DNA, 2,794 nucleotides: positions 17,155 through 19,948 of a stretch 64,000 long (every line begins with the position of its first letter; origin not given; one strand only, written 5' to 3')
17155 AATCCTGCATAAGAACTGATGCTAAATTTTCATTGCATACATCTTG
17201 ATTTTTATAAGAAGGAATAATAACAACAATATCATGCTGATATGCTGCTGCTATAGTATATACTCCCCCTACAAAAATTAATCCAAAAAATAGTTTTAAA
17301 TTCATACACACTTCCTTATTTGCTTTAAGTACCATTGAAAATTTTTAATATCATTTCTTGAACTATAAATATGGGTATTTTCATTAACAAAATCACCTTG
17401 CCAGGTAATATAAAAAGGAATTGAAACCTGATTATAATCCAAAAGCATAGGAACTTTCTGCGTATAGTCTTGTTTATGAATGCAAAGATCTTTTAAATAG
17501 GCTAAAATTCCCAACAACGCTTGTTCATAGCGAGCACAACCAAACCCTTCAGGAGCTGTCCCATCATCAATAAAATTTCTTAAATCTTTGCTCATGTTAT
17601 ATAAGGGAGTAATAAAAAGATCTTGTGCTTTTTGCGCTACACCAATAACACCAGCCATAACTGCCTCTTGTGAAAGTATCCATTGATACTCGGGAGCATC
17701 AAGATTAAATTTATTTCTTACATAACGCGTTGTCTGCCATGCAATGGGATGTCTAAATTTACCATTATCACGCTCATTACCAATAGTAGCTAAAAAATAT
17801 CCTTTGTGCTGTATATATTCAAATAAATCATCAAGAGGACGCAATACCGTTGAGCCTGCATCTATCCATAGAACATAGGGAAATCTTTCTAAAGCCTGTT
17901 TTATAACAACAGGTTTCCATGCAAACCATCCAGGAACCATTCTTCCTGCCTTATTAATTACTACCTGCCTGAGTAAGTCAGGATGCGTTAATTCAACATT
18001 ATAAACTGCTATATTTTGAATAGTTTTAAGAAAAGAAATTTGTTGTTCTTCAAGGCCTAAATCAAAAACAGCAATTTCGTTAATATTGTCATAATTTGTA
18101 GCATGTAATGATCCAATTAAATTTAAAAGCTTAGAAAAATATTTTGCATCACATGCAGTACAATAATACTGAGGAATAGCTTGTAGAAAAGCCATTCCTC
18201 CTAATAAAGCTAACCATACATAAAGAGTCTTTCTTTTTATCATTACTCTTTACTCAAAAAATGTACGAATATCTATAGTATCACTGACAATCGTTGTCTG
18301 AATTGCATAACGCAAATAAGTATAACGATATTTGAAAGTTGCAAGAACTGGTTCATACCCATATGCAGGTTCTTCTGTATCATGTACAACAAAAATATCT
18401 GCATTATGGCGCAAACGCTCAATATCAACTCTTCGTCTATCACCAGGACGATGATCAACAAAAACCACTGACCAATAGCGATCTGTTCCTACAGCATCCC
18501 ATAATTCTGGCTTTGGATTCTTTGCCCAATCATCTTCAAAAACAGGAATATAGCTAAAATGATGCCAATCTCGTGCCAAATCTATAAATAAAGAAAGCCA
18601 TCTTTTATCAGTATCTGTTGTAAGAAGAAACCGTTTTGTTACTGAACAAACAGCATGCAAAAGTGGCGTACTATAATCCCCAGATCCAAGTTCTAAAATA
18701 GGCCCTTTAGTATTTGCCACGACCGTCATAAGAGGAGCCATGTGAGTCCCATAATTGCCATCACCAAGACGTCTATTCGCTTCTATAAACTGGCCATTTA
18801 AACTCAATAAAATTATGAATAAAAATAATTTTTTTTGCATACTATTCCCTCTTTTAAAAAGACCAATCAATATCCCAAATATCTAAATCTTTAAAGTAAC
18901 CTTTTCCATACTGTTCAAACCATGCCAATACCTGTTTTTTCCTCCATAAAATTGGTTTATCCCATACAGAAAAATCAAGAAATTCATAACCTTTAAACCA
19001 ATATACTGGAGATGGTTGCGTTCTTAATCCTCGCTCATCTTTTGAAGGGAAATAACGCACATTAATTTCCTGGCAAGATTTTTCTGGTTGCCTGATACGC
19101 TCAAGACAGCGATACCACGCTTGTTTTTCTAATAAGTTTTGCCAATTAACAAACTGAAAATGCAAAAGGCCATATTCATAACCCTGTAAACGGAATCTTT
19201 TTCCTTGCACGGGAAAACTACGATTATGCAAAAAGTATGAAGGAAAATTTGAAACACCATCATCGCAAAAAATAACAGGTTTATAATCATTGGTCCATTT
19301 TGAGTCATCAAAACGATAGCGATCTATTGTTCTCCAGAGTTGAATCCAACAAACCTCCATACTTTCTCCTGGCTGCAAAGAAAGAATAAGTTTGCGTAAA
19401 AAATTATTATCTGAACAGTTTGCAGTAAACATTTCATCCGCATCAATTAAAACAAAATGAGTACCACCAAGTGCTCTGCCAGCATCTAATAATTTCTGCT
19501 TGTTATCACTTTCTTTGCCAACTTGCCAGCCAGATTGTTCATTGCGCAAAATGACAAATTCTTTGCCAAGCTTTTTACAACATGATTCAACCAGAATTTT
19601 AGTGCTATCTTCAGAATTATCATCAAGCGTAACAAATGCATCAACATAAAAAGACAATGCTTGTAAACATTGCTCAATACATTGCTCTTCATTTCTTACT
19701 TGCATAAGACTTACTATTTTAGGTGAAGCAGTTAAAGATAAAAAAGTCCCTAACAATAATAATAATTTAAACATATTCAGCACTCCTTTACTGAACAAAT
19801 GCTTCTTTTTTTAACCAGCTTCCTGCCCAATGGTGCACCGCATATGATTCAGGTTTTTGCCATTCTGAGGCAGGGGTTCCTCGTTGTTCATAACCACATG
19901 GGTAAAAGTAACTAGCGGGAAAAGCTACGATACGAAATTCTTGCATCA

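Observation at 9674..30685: A ~21 kb, 19-gene co-directional glycan locus built on eukaryote-type fucosyltransferases but without initiation, flipping, polymerisation or export genes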

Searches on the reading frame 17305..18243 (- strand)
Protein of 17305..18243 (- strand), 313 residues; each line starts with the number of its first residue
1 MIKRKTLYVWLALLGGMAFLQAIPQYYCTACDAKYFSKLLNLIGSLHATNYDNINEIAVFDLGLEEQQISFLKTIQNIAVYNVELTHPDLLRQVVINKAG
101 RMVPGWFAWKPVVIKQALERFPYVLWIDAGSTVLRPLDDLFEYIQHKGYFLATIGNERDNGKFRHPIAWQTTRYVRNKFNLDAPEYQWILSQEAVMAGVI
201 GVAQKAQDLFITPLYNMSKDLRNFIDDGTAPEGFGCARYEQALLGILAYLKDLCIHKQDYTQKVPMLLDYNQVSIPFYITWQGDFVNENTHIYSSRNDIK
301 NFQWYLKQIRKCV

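Call 4: search_protein_families(library=pfam, proteins=[window:17305-18243:-], max_evalue=0.01)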
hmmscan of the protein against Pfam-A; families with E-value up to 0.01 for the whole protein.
window:17305-18243:- (313 aa): 0 families

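Call 36: search_solved_structures(query=window:17305-18243:-, max_evalue=1)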
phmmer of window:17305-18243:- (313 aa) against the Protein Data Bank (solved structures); distinct sequences matched with E-value up to 1: 2.
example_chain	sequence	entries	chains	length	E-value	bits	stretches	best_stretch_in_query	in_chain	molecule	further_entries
8sh4_A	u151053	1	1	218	0.2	14.2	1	48-108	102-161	tRNA (guanine-N(1)-)-methyltransferase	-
3knu_A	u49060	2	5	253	0.27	13.9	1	48-108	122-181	tRNA (guanine-N(1)-)-methyltransferase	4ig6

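Call 59: find_homologous_proteins(query=window:17305-18243:-)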
Query window:17305-18243:- (313 aa): 334 proteins with E <= 0.001 among 1594 candidates; the best 120 are listed.
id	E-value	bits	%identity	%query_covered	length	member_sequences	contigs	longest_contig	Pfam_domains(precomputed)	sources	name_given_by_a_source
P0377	9.4e-215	730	100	100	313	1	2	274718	-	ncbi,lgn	ncbi:MAG: hypothetical protein AB7R69_01145 [Candidatus Babeliales bacterium]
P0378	3.2e-122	426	64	92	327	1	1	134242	-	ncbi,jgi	jgi:hypothetical protein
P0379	1.1e-116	408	59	93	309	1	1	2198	-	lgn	-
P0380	4.9e-112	393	56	92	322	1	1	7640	-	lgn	-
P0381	5.8e-108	379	53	99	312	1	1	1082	-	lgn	-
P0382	1.6e-107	378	54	98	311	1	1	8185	-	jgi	jgi:hypothetical protein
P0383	4.7e-107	376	55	93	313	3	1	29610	-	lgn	-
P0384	2.9e-106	374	52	98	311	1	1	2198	-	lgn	-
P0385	3.0e-105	370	55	92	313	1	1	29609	-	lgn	-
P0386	3.8e-104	367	54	97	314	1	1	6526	-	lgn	-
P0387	2.0e-103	364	51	93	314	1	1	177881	-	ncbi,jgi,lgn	-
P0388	3.3e-103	364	58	91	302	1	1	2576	-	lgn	-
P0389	9.9e-103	362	54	94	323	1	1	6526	-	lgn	-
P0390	4.3e-102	360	52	96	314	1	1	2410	-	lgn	-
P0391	5.3e-102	360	51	95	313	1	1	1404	-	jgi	-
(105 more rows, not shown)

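Call 60: search_protein_families(library=pfam, proteins=[window:17305-18243:-], max_evalue=10)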
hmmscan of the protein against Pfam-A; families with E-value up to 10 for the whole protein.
window:17305-18243:- (313 aa): 2 families
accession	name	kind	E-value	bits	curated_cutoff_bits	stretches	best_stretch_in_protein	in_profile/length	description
PF05396.16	Phage_T7_Capsid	-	0.036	14.9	27.1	1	21-99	67-142/188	Phage T7 capsid assembly protein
PF12171.14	zf-C2H2_jaz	-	0.046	14.4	22.6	1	25-37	1-12/27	Zinc-finger double-stranded RNA-binding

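Call 75: search_protein_families(library=pfam, alignment_id=A5, max_evalue=0.01)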
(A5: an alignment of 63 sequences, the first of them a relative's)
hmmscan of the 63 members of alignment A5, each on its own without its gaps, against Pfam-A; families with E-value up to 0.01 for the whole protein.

A. member 1, P0377 (313 aa): 0 families

B. families by the number of members that match (of 63 scanned): 3 families
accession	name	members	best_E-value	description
PF01501.26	Glyco_transf_8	9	1.7e-07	Glycosyl transferase family 8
PF07801.16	DUF1647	8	0.00028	Protein of unknown function (DUF1647)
PF18140.6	PCC_BT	1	0.0041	Propionyl-coenzyme A carboxylase BT domain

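Call 79: predict_structure(alignment_id=A5)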
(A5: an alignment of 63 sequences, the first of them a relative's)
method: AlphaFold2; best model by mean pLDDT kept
length: 313 residues; sequences in the alignment: 63
mean_pLDDT: 96.4   pTM: 0.92
mean pLDDT of the five models: 96.4, 95.9, 95.7, 95.6, 95.7
residues with pLDDT >= 90: 289; 70-90: 20; 50-70: 4; < 50: 0
segments of 3 or more residues with pLDDT < 50: none
pLDDT, mean of each block of 10 residues (from residue 1): 81 80 96 98 98 98 98 98 98 96 96 99 98 98 98 95 96 98 98 98 99 98 97 94 98 98 98 98 98 96 98 92
secondary structure, 60 per line:
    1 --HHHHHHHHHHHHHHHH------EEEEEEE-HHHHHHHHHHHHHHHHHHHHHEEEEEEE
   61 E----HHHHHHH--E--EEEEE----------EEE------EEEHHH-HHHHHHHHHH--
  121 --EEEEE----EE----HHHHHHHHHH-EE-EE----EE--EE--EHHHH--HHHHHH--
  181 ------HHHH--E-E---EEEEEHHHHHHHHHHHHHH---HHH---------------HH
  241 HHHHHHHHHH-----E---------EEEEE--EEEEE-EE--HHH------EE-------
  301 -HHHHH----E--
elements in order: H3-18 E25-31 H33-53 E54-61 H66-72 E78-82 E93-95 E102-104 H109-118 E123-127 H138-147 H167-170 H173-178 H187-190 E199-203 H204-217 H239-250 E266-270 E273-277 H302-306

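Call 81: fold_search(model_id=the predicted structure, library=pdb)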
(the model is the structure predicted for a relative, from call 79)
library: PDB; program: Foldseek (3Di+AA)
matches with E <= 10: 1269; with E <= 0.001: 284
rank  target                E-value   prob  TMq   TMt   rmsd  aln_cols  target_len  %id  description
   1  4wm0_A                3.3e-08  1.00  0.49  0.51   6.8       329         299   11  Crystal structure of mouse Xyloside xylosyltransferase 1 complexed with acceptor ligand (released 2015-09-30)
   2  4wnh_A                4.4e-08  1.00  0.48  0.50   7.1       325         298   11  Crystal structure of mouse Xyloside xylosyltransferase 1 complexed with manganese,acceptor ligand and UDP-Xylose (released 2015-09-30)
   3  6u4b                  8.2e-08  1.00  0.50  0.30   7.3       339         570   11  WbbM bifunctional glycosytransferase apo structure (released 2020-01-22)
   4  1ss9                  9.2e-08  1.00  0.49  0.54   6.8       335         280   11  Crystal Structural Analysis of Active Site Mutant Q189E of LgtC (released 2004-09-21)
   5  6ts2_C                9.2e-08  1.00  0.45  0.15   9.5       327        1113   11  Truncated version of Chaetomium thermophilum UDP-Glucose Glucosyl Transferase (UGGT) lacking domain TRXL2 (417-650). (released 2020-01-08)
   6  7zkc_A                9.8e-08  1.00  0.50  0.56   7.9       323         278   12  Catalytic domain of UDP-Glucose Glycoprotein Glucosyltransferase from Chaetomium thermophilum (apo form) (released 2022-04-20)
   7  7zhb_A                1.1e-07  1.00  0.49  0.53   8.0       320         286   12  Catalytic domain of UDP-Glucose Glycoprotein Glucosyltransferase from Chaetomium thermophilum in complex with UDP-gluc (released 2022-04-20)
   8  7zll                  1.3e-07  1.00  0.50  0.55   8.0       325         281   12  Catalytic domain of UDP-Glucose Glycoprotein Glucosyltransferase from Chaetomium thermophilum in complex with the 5-[(mo (released 2023-04-26)
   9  7zxw_A                1.3e-07  1.00  0.51  0.55   7.8       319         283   12  Catalytic domain of UDP-Glucose Glycoprotein Glucosyltransferase from Chaetomium thermophilum in complex with the 5-[( (released 2022-11-30)
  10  1g9r                  1.3e-07  1.00  0.50  0.55   7.0       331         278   12  CRYSTAL STRUCTURE OF GALACTOSYLTRANSFERASE LGTC IN COMPLEX WITH MN AND UDP-2F-GALACTOSE (released 2001-02-14)
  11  6ts2_D                1.5e-07  1.00  0.51  0.17   6.2       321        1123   11  Truncated version of Chaetomium thermophilum UDP-Glucose Glucosyl Transferase (UGGT) lacking domain TRXL2 (417-650). (released 2020-01-08)
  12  5gvv_A                1.8e-07  1.00  0.42  0.34   6.4       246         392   13  Crystal structure of the glycosyltransferase GlyE in Streptococcus pneumoniae TIGR4 (released 2017-03-01)
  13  6trt_A                1.8e-07  1.00  0.48  0.14   7.6       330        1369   12  Chaetomium thermophilum UDP-Glucose Glucosyl Transferase (UGGT) double cysteine mutant S180C/T742C. (released 2020-01-08)
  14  4wlm_B                1.9e-07  1.00  0.47  0.50   7.4       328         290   13  Crystal structure of mouse Xyloside xylosyltransferase 1 complexed with manganese (released 2015-09-30)
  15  6trf_A                2.0e-07  1.00  0.49  0.14   7.4       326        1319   10  Chaetomium thermophilum UDP-Glucose Glucosyl Transferase (UGGT) purified from cells treated with kifunensine. (released 2020-01-08)
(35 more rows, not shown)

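Call 82: search_protein_families(library=ncbifam, proteins=[window:17305-18243:-], max_evalue=0.1)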
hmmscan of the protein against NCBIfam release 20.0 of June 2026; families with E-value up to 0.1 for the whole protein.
window:17305-18243:- (313 aa): 0 families

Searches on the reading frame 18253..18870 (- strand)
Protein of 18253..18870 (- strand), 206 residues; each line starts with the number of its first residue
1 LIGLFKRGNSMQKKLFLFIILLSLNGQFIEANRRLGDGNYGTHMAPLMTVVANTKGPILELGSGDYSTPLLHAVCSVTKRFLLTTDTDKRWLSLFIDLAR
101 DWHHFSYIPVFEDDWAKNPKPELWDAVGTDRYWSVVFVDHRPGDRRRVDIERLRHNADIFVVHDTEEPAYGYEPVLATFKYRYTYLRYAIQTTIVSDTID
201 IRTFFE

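Call 4: search_protein_families(library=pfam, proteins=[window:18253-18870:-], max_evalue=0.01)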
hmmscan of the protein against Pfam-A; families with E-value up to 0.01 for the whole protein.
window:18253-18870:- (206 aa): 0 families

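Call 37: search_solved_structures(query=window:18253-18840:-, max_evalue=1)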
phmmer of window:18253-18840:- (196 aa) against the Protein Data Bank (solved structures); distinct sequences matched with E-value up to 1: 2.
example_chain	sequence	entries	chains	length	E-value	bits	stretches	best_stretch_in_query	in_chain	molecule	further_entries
7k1r_A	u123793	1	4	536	0.58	12.9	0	118-158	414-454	Beta xylosidase GH43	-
8uws_C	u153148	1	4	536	0.59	12.9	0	118-158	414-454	Beta-xylosidase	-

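Call 60: search_protein_families(library=pfam, proteins=[window:18253-18840:-], max_evalue=10)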
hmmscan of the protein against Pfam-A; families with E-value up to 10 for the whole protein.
window:18253-18840:- (196 aa): 0 families

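Call 82: search_protein_families(library=ncbifam, proteins=[window:18253-18840:-], max_evalue=0.1)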
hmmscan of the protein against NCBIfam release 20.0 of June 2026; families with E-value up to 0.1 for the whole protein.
window:18253-18840:- (196 aa): 0 families

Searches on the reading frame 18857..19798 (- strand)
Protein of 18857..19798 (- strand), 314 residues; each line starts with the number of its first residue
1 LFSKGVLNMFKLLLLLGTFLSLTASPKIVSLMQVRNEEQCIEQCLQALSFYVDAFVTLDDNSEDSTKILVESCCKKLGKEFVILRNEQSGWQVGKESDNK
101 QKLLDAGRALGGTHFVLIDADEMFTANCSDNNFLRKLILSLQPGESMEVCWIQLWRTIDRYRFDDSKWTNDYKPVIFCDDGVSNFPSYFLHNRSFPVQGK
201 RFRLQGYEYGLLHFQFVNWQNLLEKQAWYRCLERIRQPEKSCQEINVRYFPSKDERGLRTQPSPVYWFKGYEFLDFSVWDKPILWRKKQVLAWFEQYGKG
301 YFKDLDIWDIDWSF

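Call 3: search_protein_families(library=pfam, proteins=[window:18857-19798:-], max_evalue=0.01)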
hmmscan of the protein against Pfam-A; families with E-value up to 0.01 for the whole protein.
window:18857-19798:- (314 aa): 2 families
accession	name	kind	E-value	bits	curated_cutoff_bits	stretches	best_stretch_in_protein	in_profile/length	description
PF13704.12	Glyco_tranf_2_4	-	4.2e-05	24.4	27.5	1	35-137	1-97/98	Glycosyl transferase family 2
PF00535.33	Glycos_transf_2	-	0.00048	20.5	23.3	1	34-92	6-67/168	Glycosyl transferase family 2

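Call 60: search_protein_families(library=pfam, proteins=[window:18857-19774:-], max_evalue=10)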
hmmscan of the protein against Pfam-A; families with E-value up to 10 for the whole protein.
window:18857-19774:- (306 aa): 2 families
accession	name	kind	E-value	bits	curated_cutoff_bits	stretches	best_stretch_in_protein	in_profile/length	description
PF13704.12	Glyco_tranf_2_4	-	4e-05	24.5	27.5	1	27-129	1-97/98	Glycosyl transferase family 2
PF00535.33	Glycos_transf_2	-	0.00044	20.6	23.3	1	26-84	6-67/168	Glycosyl transferase family 2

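Call 82: search_protein_families(library=ncbifam, proteins=[window:18857-19774:-], max_evalue=0.1)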
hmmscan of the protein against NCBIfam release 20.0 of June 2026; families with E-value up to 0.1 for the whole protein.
window:18857-19774:- (306 aa): 2 families
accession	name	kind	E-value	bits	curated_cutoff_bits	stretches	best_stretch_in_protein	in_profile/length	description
TIGR03469.1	HpnB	hypoth_equivalog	0.0031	16.6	379.25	1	14-115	40-147/386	hopene-associated glycosyltransferase HpnB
TIGR04195.1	S_glycosyl_SunS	equivalog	0.0035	16.2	350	1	17-62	56-101/421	SunS family peptide S-glycosyltransferase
